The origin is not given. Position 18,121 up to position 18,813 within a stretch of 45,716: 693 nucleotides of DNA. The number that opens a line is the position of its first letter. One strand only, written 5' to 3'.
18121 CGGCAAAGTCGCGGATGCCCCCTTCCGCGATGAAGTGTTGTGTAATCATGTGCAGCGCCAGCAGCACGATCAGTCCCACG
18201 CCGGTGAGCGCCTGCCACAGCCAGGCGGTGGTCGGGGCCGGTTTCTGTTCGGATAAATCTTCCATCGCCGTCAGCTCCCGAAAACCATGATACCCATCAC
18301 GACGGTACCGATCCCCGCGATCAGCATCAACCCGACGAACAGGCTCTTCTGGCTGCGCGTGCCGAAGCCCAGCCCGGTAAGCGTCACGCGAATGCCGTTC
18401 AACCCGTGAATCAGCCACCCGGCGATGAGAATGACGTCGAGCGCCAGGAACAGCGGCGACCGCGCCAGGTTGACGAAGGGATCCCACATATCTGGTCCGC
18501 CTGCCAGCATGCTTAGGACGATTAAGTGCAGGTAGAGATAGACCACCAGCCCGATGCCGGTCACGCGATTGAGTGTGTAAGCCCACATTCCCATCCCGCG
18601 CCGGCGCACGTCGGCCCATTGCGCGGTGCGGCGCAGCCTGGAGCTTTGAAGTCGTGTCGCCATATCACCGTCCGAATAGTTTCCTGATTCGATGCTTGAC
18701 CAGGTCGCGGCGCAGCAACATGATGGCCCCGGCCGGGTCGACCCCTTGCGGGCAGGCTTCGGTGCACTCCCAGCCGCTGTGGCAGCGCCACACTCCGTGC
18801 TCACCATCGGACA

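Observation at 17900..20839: Short GlpA-type flavoprotein followed by an orphan SdhB/SdhC/SdhD-like module with no SdhA: candidate hybrid glycerol-3-phosphate:quinone oxidoreductase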

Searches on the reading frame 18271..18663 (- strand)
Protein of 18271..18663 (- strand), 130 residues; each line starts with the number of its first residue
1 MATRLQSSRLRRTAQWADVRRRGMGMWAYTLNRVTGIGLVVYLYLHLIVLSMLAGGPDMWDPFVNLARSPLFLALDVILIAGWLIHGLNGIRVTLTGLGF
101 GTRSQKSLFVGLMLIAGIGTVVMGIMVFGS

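Call 4: search_protein_families(library=pfam, proteins=[window:18271-18663:-], max_evalue=0.01)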
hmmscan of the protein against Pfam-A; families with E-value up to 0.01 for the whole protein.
window:18271-18663:- (130 aa): 2 families
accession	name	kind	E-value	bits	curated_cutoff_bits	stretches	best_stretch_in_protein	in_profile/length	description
PF01127.27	Sdh_cyt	-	1.7e-11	44.7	25.8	1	24-116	18-117/122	Succinate dehydrogenase/Fumarate reductase transmembrane subunit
PF02300.22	Fumarate_red_C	-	1.1e-07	32.5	24.2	1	28-87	23-82/127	Fumarate reductase subunit C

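Call 5: search_protein_families(library=ncbifam, proteins=[window:18271-18663:-], max_evalue=0.01)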
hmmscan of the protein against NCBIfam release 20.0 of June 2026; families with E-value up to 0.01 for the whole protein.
window:18271-18663:- (130 aa): 3 families
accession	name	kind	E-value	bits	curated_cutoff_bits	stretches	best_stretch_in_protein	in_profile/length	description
TIGR02970.1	succ_dehyd_cytB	equivalog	1e-12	48.3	52.3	1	22-126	14-118/120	succinate dehydrogenase, cytochrome b556 subunit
NF003445.0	PRK04987.1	equivalog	0.00025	21.2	143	1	29-87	26-84/130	fumarate reductase subunit FrdC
TIGR02968.1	succ_dehyd_anc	equivalog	0.0064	16.7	41.8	0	25-97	4-74/105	succinate dehydrogenase, hydrophobic membrane anchor protein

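Call 37: search_solved_structures(query=A2, max_evalue=1, show_alignments=4)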
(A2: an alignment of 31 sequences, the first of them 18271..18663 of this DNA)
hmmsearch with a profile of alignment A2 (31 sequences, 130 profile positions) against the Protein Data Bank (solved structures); distinct sequences matched with E-value up to 1: 18.
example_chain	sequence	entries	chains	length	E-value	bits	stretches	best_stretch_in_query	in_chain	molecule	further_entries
6lum_C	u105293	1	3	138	1.5e-21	79.5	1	20-122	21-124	Succinate dehydrogenase subunit C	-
4kx6_C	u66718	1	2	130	1.6e-08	37.4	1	24-125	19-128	Fumarate reductase subunit C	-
1kf6_C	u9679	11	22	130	4.5e-08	35.9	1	35-125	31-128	FUMARATE REDUCTASE 15 KDA HYDROPHOBIC PROTEIN | Fumarate reductase subunit C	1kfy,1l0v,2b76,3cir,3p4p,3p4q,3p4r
6lum_D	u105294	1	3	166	1.6e-06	30.9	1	26-121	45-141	Succinate dehydrogenase subunit D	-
2ws3_D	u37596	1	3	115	8.4e-05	25.4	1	25-127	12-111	SUCCINATE DEHYDROGENASE HYDROPHOBIC MEMBRANE ANCHOR SUBUNIT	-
1nek_D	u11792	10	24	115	0.00016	24.4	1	25-127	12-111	Succinate dehydrogenase hydrophobic membrane anchor protein | SUCCINATE DEHYDROGENASE HYDROPHOBIC MEMBRANE ANCHOR SUBUNIT | SUCCINATE DEHYDROGENASE HYDROPHOBIC 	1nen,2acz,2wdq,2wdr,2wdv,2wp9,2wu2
1nek_C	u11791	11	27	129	0.0011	21.7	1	23-124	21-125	Succinate dehydrogenase cytochrome b-556 subunit | Succinate dehydrogenase cytochrome b556 subunit | Succinate dehydrogenase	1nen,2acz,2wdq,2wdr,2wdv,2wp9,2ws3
8gs8_C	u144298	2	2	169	0.0078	19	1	32-116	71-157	Succinate dehydrogenase cytochrome b560 subunit, mitochondrial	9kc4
2wu5_D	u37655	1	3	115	0.014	18.2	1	25-127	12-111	SUCCINATE DEHYDROGENASE HYDROPHOBIC MEMBRANE ANCHOR PROTEIN SUBUNIT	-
2fbw_C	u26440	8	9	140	0.02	17.7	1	19-113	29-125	Succinate dehydrogenase cytochrome b560 subunit, mitochondrial | Succinate dehydrogenase cytochrome b, large subunit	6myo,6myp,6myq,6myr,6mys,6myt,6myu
1zoy_C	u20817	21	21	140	0.022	17.5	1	30-114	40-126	Large cytochrome binding protein | Succinate dehydrogenase cytochrome b560 subunit, mitochondrial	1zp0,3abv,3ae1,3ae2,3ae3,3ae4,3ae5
2h88_C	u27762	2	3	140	0.022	17.5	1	19-110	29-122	SUCCINATE DEHYDROGENASE CYTOCHROME B, LARGE SUBUNIT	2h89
1yq3_C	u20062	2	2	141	0.028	17.2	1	19-107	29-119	SUCCINATE DEHYDROGENASE CYTOCHROME B, LARGE SUBUNIT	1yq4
4ytp_C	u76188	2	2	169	0.037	16.8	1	30-113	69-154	Succinate dehydrogenase cytochrome b560 subunit, mitochondrial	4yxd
2wqy_C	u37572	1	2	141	0.043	16.6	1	18-107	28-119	SUCCINATE DEHYDROGENASE CYTOCHROME B, LARGE SUBUNIT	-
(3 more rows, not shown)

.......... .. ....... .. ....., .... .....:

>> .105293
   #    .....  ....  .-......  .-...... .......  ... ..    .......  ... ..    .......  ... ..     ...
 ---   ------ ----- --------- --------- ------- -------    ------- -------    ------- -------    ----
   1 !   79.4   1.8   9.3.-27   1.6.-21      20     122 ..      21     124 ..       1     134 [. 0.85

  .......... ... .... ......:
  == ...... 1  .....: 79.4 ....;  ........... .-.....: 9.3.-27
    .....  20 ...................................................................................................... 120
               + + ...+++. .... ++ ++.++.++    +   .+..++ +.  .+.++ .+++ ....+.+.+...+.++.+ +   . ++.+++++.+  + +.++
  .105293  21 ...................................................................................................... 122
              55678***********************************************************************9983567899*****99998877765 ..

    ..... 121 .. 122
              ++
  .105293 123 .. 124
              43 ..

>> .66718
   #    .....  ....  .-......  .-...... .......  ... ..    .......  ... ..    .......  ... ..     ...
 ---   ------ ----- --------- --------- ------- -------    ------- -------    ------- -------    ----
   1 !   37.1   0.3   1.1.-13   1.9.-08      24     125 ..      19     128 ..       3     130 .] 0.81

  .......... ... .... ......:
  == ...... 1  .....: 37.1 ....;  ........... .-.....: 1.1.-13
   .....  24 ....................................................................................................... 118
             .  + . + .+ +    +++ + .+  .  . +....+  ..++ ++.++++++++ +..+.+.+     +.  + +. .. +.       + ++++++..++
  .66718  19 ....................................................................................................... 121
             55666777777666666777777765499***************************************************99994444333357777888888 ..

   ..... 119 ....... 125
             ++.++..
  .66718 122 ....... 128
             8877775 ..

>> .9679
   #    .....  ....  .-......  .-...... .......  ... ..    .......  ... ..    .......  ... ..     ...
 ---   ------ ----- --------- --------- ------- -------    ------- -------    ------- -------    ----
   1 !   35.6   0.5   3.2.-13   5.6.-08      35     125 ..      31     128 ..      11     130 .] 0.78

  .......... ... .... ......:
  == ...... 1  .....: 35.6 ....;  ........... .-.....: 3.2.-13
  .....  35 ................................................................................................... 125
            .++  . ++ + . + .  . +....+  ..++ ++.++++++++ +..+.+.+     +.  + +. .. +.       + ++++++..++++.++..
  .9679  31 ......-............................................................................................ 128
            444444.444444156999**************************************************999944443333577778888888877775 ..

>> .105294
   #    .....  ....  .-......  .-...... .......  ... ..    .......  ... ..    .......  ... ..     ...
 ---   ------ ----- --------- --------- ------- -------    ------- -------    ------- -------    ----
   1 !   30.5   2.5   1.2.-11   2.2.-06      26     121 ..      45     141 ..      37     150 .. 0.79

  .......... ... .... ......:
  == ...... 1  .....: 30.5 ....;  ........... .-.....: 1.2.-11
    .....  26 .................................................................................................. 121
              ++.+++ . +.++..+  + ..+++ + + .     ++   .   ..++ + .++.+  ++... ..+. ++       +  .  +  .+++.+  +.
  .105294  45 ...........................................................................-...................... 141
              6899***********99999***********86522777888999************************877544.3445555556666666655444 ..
